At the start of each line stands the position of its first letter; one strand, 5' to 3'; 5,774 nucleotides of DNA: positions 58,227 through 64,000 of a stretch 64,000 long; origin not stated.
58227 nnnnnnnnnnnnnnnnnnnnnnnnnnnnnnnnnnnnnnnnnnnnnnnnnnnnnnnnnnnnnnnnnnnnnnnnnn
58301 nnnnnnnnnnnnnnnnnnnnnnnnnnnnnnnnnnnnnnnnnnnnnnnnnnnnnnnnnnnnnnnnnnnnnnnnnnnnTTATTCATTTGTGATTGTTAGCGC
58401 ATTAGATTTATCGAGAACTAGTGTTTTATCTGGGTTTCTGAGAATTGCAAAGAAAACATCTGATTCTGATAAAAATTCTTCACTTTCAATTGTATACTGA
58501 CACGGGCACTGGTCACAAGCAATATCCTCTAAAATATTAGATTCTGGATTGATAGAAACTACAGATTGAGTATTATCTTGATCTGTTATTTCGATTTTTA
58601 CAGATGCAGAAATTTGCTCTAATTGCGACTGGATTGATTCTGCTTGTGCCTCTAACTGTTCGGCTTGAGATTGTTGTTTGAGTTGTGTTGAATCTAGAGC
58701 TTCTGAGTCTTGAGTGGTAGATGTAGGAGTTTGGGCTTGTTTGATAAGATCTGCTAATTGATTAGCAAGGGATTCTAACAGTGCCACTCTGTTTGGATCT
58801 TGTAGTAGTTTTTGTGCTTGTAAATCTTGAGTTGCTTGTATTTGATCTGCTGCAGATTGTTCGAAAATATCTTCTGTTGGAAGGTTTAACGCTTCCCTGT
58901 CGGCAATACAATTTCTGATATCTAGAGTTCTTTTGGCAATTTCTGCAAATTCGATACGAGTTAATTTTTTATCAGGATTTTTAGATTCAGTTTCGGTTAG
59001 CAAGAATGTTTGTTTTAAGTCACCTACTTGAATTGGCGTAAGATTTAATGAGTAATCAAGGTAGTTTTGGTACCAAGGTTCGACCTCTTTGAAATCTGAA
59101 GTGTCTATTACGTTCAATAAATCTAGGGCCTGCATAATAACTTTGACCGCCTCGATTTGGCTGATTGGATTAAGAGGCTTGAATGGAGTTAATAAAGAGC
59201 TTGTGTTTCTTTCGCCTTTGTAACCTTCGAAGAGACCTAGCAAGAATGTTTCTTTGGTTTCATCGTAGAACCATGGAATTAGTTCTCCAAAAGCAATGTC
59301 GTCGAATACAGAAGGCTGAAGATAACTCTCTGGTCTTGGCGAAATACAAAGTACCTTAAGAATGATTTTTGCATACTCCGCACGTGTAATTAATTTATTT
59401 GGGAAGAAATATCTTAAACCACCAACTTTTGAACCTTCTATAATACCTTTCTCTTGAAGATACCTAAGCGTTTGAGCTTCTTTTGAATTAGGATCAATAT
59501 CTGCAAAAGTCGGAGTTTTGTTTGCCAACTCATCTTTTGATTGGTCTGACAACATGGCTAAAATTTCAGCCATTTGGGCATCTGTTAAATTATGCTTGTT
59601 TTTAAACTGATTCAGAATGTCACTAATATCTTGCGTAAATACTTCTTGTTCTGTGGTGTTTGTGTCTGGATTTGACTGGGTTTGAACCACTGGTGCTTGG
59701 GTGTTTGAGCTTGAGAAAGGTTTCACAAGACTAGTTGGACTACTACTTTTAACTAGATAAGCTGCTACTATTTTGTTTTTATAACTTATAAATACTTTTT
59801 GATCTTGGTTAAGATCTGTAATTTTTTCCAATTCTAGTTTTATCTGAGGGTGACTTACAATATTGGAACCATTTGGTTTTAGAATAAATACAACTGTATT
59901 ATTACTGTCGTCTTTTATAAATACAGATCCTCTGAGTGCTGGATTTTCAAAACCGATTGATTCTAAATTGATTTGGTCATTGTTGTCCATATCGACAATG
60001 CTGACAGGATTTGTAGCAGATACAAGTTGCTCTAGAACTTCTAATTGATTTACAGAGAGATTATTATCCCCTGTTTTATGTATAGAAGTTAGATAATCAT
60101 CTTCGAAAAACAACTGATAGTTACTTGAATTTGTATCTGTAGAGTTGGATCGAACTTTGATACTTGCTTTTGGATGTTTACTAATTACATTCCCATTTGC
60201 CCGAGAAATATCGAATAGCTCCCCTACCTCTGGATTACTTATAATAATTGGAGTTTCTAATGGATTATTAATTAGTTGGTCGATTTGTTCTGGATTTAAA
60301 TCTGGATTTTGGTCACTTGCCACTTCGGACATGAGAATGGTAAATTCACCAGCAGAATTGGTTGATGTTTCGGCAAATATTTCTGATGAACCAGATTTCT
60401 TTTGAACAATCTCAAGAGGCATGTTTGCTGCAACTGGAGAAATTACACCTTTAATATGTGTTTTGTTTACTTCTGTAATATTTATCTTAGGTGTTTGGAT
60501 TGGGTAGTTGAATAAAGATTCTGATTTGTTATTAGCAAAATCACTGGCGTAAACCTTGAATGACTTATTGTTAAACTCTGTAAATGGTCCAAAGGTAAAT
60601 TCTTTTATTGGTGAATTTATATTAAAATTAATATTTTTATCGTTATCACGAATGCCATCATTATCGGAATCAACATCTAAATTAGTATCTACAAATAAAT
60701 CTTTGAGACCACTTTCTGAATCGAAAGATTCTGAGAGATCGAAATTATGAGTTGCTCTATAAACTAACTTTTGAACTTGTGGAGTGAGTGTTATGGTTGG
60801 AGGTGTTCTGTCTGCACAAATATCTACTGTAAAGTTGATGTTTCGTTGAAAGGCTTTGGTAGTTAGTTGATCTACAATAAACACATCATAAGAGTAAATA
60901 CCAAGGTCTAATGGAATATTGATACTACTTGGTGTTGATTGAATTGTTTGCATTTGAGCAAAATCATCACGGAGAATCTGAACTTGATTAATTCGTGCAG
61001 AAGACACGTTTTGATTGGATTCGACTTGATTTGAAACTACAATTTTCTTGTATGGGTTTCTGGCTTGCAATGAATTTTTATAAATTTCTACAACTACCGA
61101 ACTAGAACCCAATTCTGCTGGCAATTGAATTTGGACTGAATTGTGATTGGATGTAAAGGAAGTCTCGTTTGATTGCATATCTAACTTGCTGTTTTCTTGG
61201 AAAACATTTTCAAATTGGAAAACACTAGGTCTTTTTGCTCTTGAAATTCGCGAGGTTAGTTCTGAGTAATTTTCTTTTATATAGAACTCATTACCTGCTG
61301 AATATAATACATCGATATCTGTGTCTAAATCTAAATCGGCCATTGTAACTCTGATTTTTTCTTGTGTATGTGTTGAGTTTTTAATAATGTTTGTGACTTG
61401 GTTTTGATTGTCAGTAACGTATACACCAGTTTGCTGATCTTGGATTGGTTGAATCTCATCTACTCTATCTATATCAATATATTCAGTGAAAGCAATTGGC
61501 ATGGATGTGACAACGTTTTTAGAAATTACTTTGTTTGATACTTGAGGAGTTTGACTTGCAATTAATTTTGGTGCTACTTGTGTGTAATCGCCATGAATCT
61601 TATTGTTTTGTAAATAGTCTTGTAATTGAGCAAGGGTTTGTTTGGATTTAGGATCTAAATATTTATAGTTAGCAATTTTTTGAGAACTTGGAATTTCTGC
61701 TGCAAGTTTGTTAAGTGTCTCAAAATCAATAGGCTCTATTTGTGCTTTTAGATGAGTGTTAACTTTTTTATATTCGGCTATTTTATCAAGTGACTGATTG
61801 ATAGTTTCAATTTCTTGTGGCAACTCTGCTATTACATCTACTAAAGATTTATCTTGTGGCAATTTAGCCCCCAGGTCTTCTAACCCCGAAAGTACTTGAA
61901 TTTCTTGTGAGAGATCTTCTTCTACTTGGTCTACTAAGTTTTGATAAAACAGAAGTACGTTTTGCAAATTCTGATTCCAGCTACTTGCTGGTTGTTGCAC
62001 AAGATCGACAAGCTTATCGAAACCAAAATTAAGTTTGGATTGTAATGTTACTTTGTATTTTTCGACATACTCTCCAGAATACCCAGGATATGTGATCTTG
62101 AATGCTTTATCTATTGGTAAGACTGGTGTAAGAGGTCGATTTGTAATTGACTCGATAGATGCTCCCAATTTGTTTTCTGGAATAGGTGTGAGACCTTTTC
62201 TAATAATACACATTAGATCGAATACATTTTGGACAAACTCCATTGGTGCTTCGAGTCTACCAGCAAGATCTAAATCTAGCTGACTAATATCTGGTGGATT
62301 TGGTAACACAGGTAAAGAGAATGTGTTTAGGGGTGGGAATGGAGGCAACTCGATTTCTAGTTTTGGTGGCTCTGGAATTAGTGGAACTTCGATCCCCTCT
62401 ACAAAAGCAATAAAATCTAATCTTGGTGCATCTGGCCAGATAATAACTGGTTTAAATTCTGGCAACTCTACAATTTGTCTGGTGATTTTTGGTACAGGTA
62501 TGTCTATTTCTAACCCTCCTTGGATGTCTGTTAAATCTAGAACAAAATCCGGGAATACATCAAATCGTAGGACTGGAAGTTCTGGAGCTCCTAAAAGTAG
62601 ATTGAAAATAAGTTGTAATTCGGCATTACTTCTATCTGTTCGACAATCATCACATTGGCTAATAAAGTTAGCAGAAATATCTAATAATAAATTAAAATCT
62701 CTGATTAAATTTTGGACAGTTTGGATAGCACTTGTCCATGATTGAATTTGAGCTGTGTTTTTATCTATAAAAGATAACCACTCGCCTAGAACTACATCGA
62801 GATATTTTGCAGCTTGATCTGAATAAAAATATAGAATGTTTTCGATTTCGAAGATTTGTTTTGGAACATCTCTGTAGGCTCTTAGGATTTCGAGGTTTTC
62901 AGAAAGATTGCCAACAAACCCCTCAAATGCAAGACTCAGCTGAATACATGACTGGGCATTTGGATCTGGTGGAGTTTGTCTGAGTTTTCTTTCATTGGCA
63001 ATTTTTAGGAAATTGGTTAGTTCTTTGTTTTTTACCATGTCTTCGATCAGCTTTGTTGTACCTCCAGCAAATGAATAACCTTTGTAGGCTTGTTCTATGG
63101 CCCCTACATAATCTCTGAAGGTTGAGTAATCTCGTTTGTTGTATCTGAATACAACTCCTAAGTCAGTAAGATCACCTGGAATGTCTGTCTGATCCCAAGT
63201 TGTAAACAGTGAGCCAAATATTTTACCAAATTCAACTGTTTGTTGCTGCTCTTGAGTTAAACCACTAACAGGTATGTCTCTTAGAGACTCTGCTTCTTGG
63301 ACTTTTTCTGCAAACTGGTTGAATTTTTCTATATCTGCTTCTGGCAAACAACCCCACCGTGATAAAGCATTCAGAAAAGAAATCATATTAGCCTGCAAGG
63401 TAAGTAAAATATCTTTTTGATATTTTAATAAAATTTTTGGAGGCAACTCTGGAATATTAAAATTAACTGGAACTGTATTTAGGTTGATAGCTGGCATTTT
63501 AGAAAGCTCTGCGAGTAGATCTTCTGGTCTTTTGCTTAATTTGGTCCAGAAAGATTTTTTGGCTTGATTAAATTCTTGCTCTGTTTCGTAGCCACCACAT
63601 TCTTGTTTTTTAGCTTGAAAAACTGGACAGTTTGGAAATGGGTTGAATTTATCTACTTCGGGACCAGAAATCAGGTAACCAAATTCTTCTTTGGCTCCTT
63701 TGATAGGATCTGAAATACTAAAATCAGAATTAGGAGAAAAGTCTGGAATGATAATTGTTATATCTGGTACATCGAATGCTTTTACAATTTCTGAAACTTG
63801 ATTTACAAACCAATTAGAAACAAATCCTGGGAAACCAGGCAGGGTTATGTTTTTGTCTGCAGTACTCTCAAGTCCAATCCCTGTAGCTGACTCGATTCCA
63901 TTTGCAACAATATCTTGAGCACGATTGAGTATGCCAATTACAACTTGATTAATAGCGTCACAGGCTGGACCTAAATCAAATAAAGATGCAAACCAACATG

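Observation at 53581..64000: Translationally coupled six-gene envelope operon of unknown function: giant SLH protein, four secreted helical proteins and an SPFH scaffold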

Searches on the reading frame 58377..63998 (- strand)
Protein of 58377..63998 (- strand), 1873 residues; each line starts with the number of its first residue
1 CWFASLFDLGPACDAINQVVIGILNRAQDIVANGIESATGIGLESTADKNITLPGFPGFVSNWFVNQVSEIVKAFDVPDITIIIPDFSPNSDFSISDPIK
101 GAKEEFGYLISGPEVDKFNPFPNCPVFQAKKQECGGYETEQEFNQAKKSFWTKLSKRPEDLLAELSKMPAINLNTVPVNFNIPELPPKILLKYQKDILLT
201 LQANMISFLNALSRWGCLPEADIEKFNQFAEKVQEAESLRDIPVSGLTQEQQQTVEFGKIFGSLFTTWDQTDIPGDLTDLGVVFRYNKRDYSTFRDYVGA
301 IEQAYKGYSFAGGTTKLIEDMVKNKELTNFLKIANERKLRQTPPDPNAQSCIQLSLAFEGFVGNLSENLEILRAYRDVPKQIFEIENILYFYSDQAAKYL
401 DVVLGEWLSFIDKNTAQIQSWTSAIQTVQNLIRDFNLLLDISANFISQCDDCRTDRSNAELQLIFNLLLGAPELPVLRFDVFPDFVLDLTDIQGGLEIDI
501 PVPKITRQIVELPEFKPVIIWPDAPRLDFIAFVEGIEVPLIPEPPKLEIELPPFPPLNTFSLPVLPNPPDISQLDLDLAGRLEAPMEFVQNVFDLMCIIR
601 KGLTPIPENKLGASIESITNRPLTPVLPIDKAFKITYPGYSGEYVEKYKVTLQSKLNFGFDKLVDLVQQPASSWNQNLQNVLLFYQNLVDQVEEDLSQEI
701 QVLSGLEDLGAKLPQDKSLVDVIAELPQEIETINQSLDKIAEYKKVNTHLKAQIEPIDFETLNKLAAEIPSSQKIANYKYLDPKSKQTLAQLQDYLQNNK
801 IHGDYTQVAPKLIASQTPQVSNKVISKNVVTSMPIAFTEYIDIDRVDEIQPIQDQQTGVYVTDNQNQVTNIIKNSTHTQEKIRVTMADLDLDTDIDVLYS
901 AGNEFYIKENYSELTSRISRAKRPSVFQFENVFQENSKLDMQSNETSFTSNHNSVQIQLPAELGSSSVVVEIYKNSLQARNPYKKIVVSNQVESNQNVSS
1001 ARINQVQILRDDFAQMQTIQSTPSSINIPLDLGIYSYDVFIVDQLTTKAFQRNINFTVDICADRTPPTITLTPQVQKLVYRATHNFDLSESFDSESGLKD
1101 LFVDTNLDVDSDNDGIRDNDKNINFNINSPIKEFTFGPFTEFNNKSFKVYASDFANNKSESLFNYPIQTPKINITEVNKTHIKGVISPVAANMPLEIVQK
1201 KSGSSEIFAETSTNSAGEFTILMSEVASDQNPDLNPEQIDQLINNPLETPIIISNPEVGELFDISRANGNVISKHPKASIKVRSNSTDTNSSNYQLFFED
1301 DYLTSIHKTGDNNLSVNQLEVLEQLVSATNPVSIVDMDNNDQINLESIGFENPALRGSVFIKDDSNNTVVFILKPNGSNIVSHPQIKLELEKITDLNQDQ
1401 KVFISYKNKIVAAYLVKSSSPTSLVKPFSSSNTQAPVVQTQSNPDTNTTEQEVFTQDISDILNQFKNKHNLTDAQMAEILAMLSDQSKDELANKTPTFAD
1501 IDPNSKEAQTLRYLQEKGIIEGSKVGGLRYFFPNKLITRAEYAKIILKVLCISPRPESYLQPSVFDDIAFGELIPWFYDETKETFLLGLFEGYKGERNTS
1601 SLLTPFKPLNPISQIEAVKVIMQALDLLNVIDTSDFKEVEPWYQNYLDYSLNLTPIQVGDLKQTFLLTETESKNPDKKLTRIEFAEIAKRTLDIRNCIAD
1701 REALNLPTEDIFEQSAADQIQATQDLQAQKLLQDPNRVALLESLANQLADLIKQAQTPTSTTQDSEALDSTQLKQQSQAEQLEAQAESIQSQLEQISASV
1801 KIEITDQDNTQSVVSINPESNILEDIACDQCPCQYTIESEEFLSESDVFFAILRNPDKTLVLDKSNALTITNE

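Call 3: search_protein_families(library=pfam, proteins=[window:58377-63497:-], max_evalue=0.1)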
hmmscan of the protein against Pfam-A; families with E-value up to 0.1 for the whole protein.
window:58377-63497:- (1706 aa): 2 families
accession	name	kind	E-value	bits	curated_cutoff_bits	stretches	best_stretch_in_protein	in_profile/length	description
PF00395.25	SLH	-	0.00077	19.8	20.8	1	1330-1376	1-44/44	S-layer homology domain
PF02152.23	FolB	-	0.058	14.3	31.8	0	546-602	21-76/113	Dihydroneopterin aldolase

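Call 4: search_protein_families(library=ncbifam, proteins=[window:58377-63497:-], max_evalue=0.1)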
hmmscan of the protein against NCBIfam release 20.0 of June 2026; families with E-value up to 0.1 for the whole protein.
window:58377-63497:- (1706 aa): 0 families

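Call 9: search_solved_structures(query=window:58377-63998:-, max_evalue=1)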
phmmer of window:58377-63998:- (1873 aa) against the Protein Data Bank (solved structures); distinct sequences matched with E-value up to 1: 2.
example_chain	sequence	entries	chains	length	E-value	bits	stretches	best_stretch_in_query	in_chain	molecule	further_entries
6bt4_A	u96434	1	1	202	0.1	12.9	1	1496-1553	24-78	S-layer protein sap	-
3pyw_A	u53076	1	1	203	0.16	12.2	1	1497-1553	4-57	S-layer protein sap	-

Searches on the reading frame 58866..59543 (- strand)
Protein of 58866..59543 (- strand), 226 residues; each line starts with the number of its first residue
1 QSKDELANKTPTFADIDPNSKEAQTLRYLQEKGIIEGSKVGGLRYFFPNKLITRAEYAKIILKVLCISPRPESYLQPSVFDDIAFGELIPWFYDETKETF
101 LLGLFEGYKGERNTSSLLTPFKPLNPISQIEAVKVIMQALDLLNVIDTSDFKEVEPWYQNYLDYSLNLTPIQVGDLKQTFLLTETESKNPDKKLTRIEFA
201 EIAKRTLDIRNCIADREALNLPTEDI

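Call 80: search_protein_families(library=pfam, proteins=[window:58866-59543:-], max_evalue=1)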
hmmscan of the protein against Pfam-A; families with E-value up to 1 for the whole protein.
seq(226 aa): 1 family
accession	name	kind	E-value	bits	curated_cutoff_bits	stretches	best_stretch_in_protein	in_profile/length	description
PF00395.25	SLH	-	2e-07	31.3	20.8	1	12-58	1-44/44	S-layer homology domain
